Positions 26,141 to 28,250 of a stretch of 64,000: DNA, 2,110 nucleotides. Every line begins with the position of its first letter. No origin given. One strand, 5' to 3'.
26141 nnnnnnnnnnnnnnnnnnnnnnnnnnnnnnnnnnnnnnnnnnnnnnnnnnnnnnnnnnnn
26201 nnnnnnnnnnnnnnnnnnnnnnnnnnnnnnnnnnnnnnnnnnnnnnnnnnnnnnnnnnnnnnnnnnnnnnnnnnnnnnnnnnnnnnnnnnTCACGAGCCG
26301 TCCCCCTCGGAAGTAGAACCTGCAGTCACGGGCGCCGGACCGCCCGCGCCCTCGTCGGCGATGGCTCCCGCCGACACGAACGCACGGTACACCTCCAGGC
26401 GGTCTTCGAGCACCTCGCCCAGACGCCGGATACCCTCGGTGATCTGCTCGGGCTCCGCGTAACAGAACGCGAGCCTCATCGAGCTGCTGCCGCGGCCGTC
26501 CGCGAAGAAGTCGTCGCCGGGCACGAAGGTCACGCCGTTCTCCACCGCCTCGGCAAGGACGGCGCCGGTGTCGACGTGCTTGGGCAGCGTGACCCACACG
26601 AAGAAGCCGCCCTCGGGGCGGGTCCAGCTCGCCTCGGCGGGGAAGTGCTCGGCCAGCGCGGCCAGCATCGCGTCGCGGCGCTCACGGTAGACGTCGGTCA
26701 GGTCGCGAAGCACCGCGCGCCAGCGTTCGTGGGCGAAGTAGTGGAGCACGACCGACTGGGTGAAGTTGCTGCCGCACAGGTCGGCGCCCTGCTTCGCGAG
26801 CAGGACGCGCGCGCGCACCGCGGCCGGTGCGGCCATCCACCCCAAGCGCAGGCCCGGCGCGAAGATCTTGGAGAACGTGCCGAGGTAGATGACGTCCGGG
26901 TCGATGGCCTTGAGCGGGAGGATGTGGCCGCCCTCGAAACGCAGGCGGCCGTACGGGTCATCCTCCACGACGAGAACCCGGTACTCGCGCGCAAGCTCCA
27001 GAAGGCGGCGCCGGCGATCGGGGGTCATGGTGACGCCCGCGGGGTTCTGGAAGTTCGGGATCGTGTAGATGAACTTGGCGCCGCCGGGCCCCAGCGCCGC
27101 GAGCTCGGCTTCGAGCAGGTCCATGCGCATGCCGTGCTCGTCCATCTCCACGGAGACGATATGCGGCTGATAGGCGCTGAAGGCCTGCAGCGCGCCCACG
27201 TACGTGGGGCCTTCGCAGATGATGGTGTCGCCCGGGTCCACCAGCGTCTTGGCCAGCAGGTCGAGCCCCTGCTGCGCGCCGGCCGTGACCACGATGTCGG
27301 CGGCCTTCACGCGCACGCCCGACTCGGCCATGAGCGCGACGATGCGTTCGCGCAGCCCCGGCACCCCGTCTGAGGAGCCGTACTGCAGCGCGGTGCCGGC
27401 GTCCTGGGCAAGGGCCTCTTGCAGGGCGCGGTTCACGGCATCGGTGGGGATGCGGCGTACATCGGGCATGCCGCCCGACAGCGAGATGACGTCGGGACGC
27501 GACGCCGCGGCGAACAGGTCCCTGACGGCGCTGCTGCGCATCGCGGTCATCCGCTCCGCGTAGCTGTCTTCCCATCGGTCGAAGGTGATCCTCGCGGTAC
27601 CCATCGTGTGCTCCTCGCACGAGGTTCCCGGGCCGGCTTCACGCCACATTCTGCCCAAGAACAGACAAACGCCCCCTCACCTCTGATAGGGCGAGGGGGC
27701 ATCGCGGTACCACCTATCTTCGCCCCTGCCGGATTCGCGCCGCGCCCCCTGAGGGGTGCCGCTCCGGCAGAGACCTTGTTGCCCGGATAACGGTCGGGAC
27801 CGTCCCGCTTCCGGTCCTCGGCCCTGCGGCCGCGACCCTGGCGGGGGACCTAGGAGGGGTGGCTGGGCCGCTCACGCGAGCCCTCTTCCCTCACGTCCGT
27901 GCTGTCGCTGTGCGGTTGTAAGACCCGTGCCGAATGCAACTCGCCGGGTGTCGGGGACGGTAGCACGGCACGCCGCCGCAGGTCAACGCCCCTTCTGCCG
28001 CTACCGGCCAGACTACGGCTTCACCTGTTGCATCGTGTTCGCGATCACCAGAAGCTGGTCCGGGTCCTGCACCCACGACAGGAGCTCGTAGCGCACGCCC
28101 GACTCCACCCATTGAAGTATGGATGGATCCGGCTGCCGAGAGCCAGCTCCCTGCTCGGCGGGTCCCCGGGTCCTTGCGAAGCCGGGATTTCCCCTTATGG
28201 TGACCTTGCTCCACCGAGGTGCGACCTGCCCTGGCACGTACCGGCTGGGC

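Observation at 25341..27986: T-box leader with intrinsic terminator in front of an aminotransferase translationally coupled to ddl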

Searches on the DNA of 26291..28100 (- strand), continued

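Call 67: search_with_rna_model(model_id=R1, sources=[L081, L082, L083, L084, L085, L086, L087, L088, L089, L090, L091, L092, L093, L094, L095, L096, L097, L098, L099, L100, L101, L102, L103, L104, L105, L106, L107, L108, L109, L110, L111, L112, L113, L114, L115, L116, L117, L118, L119, L120, L121, L122, L123, L124, L125, L126, L127, L128, L129, L130, L131, L132, L133, L134, L135, L136, L137, L138, L139, L140, L141, L142, L143, L144, L145, L146, L147, L148, L149, L150, L151, L152, L153, L154, L155, L156, L157, L158, L159, L160, L161, L162, L163, L164, L165, L166, L167, L168, L169, L170, L171, L172, L173, L174, L175, L176, L177, L178, L179, L180], max_evalue=0.01, make_alignment=true)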
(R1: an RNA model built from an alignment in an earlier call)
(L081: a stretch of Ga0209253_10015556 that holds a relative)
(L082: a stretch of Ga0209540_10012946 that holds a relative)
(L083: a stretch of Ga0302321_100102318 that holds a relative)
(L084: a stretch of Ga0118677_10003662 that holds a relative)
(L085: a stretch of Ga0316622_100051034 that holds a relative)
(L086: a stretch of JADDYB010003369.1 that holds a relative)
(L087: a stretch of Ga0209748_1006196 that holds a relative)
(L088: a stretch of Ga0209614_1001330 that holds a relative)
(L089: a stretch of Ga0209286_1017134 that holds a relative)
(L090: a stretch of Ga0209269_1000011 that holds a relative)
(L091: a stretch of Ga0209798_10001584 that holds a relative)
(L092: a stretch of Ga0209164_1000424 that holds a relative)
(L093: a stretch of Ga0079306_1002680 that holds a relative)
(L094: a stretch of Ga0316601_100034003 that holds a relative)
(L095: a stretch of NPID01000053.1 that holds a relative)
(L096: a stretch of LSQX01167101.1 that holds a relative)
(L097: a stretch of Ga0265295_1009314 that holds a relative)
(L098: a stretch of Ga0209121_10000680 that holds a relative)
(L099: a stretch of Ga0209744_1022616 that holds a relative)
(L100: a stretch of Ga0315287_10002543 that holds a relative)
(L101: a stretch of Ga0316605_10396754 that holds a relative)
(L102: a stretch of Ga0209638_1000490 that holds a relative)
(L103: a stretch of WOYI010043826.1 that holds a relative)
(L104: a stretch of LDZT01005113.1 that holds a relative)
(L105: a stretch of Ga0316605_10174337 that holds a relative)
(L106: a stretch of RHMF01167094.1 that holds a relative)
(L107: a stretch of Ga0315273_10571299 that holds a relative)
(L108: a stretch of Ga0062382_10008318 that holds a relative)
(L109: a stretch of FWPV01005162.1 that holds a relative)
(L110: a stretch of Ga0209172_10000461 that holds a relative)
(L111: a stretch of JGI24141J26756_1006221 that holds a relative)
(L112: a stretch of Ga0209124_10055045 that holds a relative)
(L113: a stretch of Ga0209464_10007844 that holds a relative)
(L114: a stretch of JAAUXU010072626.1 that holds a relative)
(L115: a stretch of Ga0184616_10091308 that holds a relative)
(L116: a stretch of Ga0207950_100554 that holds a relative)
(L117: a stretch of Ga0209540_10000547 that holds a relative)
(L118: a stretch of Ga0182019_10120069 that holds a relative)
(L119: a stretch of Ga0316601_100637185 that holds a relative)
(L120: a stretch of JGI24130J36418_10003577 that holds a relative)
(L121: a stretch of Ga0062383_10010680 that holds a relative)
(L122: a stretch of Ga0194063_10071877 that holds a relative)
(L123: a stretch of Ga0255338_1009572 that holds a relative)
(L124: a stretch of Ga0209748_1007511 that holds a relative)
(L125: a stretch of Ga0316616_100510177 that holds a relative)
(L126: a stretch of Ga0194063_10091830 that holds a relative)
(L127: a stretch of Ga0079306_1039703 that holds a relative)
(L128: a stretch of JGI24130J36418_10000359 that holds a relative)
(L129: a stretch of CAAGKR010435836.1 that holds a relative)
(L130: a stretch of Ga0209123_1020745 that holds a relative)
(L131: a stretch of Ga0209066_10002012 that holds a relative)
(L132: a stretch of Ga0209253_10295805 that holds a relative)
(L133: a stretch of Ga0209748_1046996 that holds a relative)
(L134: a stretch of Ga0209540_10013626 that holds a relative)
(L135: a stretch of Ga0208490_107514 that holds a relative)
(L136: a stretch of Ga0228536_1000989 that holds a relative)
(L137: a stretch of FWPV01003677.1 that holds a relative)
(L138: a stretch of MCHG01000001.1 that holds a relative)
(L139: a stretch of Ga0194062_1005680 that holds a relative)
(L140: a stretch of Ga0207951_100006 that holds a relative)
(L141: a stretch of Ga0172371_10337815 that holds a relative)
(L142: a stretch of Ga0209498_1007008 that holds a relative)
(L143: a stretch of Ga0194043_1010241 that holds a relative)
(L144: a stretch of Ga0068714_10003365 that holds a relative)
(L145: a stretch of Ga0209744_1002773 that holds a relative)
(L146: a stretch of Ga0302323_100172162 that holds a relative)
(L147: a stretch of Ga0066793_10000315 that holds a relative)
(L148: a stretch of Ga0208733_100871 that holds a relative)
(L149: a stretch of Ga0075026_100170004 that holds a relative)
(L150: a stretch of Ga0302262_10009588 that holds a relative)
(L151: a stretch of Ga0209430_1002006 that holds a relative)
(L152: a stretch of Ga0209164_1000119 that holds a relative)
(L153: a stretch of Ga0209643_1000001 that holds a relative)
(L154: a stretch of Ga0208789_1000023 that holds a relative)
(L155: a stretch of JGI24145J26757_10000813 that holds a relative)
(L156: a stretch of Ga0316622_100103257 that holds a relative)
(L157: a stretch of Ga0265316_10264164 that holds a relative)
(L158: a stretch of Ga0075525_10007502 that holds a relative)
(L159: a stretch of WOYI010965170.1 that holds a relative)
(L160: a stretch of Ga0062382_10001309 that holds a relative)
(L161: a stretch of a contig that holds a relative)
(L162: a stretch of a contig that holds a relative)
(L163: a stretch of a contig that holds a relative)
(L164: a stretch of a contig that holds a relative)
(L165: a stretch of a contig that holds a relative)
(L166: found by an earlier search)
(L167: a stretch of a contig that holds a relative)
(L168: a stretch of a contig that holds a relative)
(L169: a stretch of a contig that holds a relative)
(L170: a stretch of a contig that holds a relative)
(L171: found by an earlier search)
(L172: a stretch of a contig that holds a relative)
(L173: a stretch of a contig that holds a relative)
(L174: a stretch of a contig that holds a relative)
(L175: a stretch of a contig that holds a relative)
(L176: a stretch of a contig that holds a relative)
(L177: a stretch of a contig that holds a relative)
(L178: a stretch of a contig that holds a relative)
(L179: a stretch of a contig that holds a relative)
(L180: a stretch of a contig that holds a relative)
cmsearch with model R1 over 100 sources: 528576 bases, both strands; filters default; matches with E-value up to 0.01: 94.
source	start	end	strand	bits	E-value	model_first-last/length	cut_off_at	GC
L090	9886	10072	+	175.6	2.1e-47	1-186/186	no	0.67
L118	125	314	-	170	7.7e-46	1-186/186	no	0.69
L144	2102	2280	+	166.9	5.7e-45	1-186/186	no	0.69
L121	2418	2594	+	166.6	7.1e-45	1-186/186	no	0.67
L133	1421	1610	+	165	2e-44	1-186/186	no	0.71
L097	4556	4739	-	164.2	3.3e-44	1-186/186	no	0.7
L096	1402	1587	-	163.9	4.2e-44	1-186/186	no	0.7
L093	6948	7129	+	163.3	6.2e-44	1-186/186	no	0.73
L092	2540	2741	-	163.2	6.6e-44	1-186/186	no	0.69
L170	243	426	-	163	7.1e-44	1-186/186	no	0.67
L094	488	677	+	161.6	1.9e-43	1-186/186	no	0.69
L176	1518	1707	-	161.6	1.9e-43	1-186/186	no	0.69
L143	1201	1377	+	161.1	2.4e-43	1-186/186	no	0.71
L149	244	433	-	160.4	4.1e-43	1-186/186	no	0.68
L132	386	565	-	160.2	4.6e-43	1-186/186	no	0.71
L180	1927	2113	-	159.5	7.1e-43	1-186/186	no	0.69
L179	294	478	+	159.5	7.2e-43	1-186/186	no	0.71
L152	3786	3986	-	159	9.9e-43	1-186/186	no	0.72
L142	2023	2210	+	159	1e-42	1-186/186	no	0.73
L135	1340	1534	+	158.5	1.4e-42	1-186/186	no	0.71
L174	2528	2706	+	158.4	1.5e-42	1-186/186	no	0.77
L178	9095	9276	-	158.2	1.7e-42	1-186/186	no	0.69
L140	9155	9370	-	158.1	1.7e-42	1-186/186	no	0.67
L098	2680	2870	+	157.6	2.4e-42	1-186/186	no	0.69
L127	814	999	+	157.3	3e-42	1-186/186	no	0.7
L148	12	198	-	157.2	3.2e-42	1-186/186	no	0.7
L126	1073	1265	+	156.7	4.3e-42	1-186/186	no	0.69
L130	1930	2108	-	156.6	4.6e-42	1-186/186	no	0.71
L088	20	202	+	156.4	5.5e-42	1-186/186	no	0.72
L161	4924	5106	-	156.1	6.6e-42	1-186/186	no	0.73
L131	9520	9702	-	155.8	8e-42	1-186/186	no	0.73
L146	452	643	-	155.2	1.2e-41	1-186/186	no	0.71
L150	2900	3091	-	155.2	1.2e-41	1-186/186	no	0.71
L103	1078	1260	+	155.1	1.2e-41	1-186/186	no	0.72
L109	1896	2123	-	154.9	1.4e-41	1-186/186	no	0.67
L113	2169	2353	+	154.9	1.4e-41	1-186/186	no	0.66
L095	1402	1585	-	154.4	2e-41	1-186/186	no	0.74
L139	2231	2415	-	154.4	2e-41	1-186/186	no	0.68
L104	4460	4642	+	154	2.5e-41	1-186/186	no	0.72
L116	7103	7289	-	153.9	2.7e-41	1-186/186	no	0.71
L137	11810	11992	-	153.6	3.3e-41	1-186/186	no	0.71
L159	75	255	+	153.1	4.7e-41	1-186/186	no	0.74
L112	643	834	+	153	4.7e-41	1-186/186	no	0.72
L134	541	732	+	153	4.7e-41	1-186/186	no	0.72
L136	1532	1714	-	152.4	7.3e-41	1-186/186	no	0.75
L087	3590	3774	-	152.3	7.6e-41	1-186/186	no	0.71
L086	1759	1945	+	152.3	7.9e-41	1-186/186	no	0.73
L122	137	325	-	151.8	1.1e-40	1-186/186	no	0.7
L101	921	1110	+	151.6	1.2e-40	1-186/186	no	0.69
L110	481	668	-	151.5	1.3e-40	1-186/186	no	0.7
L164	1422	1609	-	151.5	1.3e-40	1-186/186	no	0.7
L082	3290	3485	+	151.5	1.3e-40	1-186/186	no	0.68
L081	91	276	+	150.4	2.5e-40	1-186/186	no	0.72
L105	355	550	-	150.2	3e-40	1-186/186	no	0.71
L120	2586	2770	+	150.1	3.2e-40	1-186/186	no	0.71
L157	254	444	-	149.4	4.9e-40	1-186/186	no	0.68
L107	332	510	-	149.4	5.2e-40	1-186/186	no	0.7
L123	5440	5641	+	149.2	5.7e-40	1-186/186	no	0.7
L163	3175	3368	+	149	6.3e-40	1-186/186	no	0.7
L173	1299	1500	-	148.4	9.3e-40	1-186/186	no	0.69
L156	2031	2215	-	146.8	2.6e-39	1-186/186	no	0.72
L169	2506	2695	-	146.6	3.1e-39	1-186/186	no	0.71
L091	5665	5854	+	146.3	3.7e-39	1-186/186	no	0.71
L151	3476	3666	+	146.2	4.1e-39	1-186/186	no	0.69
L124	1041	1226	+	145.7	5.6e-39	1-186/186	no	0.72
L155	9415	9600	-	144.9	9.4e-39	1-186/186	no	0.72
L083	2145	2326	+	144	1.7e-38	1-186/186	no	0.68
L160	305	513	-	143.6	2.2e-38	1-186/186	no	0.66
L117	344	529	-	143.5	2.4e-38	1-186/186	no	0.73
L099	1831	2017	+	143.5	2.4e-38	1-186/186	no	0.73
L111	846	1031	-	142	6e-38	1-186/186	no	0.72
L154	7706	7894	-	142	6.3e-38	1-186/186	no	0.7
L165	671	869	+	141.5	8.6e-38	1-186/186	no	0.7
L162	137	342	+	140.9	1.2e-37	1-186/186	no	0.69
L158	963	1134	-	140.7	1.4e-37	1-186/186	no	0.73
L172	284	458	-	140.4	1.7e-37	1-186/186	no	0.73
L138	3091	3279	-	139.7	2.8e-37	1-186/186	no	0.65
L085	1395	1594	-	139.2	3.7e-37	1-186/186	no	0.68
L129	2940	3128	-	139.2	3.8e-37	1-186/186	no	0.73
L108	2272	2457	+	137.8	9.1e-37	1-186/186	no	0.71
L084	4898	5080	-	136.1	2.9e-36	1-186/186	no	0.7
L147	1597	1786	-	135.3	4.7e-36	1-186/186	no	0.73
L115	902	1076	+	134.2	9.5e-36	1-174/186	3'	0.69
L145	5344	5546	+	133.8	1.3e-35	1-186/186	no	0.71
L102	2679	2863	-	132.9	2.3e-35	1-186/186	no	0.72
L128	8732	8916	+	132.9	2.3e-35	1-186/186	no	0.72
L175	454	641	-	132.2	3.5e-35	1-186/186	no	0.72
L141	1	159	-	109.9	6.7e-29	1-156/186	3'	0.68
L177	3995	4127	+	91.1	1.4e-23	1-132/186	3'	0.77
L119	980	1040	+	71.6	4.4e-18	1-61/186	3'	0.72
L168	973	1056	+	66.7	1.1e-16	1-89/186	3'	0.75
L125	1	44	-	52.1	1.4e-12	1-44/186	3'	0.7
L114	149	299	+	27.2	1.4e-05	1-186/186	no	0.59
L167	894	935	-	18.3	0.0047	6-46/186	no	0.69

Alignment A5: 94 matches aligned to the model, 349 columns, each read 5' to 3' on its own strand. Consensus structure (alignment columns), stored with it:
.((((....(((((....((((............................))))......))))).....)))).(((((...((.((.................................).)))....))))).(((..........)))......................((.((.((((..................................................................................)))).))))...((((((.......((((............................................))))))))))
